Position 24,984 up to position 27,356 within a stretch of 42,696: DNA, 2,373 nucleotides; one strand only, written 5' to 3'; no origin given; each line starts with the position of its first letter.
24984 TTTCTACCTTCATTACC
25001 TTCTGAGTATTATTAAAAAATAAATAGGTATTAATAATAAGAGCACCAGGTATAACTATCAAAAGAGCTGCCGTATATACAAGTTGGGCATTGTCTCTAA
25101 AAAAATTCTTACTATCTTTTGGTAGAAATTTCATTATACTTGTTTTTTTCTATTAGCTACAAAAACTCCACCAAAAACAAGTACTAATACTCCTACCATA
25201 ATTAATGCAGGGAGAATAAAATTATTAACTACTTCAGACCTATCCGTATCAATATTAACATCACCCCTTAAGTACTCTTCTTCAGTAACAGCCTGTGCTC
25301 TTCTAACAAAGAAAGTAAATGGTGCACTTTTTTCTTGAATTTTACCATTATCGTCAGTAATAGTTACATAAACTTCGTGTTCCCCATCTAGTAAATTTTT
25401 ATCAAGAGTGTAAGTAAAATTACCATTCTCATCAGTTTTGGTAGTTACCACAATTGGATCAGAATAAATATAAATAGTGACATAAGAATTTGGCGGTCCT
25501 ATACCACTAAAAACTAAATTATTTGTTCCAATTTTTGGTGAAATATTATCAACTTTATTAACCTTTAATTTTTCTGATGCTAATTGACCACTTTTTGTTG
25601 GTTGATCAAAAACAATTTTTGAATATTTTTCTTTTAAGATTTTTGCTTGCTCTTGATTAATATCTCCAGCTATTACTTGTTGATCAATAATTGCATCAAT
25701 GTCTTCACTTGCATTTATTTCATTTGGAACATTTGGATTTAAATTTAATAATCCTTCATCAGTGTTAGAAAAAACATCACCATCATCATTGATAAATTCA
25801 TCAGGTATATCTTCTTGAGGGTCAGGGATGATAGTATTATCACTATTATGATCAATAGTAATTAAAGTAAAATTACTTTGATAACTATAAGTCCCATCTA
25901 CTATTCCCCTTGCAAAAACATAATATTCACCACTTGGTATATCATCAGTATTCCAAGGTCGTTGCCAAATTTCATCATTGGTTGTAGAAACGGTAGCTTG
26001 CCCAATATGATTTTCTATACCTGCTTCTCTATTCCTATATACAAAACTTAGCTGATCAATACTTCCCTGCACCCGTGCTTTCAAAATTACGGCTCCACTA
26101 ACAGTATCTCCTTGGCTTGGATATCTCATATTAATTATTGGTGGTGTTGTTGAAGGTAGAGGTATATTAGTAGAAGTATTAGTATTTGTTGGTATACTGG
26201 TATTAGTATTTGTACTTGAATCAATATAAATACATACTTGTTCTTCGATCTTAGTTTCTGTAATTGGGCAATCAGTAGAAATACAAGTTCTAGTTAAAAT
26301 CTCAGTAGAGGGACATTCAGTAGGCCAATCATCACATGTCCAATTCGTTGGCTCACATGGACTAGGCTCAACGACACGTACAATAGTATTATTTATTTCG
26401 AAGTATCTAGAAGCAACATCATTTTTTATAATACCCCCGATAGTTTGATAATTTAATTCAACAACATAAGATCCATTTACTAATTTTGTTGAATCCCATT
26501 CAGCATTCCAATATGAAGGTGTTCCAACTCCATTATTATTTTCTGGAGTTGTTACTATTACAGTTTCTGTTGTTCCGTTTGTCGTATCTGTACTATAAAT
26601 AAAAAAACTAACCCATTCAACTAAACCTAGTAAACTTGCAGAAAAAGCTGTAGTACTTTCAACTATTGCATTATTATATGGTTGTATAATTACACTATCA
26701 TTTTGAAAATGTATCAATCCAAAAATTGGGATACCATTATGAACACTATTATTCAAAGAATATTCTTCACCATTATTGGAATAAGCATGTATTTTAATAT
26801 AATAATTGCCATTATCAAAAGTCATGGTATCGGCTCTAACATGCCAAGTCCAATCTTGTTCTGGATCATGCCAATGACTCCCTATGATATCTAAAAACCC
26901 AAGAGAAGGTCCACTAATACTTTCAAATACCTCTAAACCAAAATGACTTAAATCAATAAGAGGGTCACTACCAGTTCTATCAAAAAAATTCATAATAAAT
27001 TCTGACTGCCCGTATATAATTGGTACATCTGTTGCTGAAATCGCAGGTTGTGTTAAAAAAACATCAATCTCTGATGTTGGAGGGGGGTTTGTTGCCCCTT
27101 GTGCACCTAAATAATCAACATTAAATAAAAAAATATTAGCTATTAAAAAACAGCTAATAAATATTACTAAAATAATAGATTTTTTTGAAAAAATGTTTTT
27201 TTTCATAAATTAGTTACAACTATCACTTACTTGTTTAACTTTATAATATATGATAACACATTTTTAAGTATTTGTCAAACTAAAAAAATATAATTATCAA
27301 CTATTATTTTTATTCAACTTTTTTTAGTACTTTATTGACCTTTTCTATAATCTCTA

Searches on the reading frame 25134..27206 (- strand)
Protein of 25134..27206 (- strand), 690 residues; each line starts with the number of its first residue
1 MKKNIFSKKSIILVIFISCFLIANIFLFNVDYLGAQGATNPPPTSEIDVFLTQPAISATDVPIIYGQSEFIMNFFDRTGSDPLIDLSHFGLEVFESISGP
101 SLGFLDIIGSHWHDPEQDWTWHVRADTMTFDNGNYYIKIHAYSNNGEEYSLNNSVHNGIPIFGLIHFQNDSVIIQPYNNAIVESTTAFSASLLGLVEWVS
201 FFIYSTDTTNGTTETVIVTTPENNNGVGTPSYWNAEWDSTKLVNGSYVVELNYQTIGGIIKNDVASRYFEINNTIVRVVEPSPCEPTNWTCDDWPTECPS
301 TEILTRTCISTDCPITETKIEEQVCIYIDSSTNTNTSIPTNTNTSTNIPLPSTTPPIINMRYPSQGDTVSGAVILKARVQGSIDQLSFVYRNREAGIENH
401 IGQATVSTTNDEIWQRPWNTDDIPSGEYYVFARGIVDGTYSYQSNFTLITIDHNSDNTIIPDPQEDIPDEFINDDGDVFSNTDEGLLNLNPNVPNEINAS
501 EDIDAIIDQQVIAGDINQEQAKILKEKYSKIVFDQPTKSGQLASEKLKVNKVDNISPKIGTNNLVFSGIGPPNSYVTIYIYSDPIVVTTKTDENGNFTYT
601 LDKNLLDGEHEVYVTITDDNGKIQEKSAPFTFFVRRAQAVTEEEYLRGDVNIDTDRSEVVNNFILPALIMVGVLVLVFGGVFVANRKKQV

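Call 11: search_protein_families(library=pfam, proteins=[window:25134-27206:-])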
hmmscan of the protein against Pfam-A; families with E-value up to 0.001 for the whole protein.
window:25134-27206:- (690 aa): 2 families
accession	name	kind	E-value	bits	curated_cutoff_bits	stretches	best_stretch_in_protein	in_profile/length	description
PF19077.6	Big_13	-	7.5e-09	36.4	27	1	561-632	26-98/102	Bacterial Ig-like domain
PF17936.7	Big_6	-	1.5e-06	28.8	27.6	1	559-622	10-72/83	Bacterial Ig domain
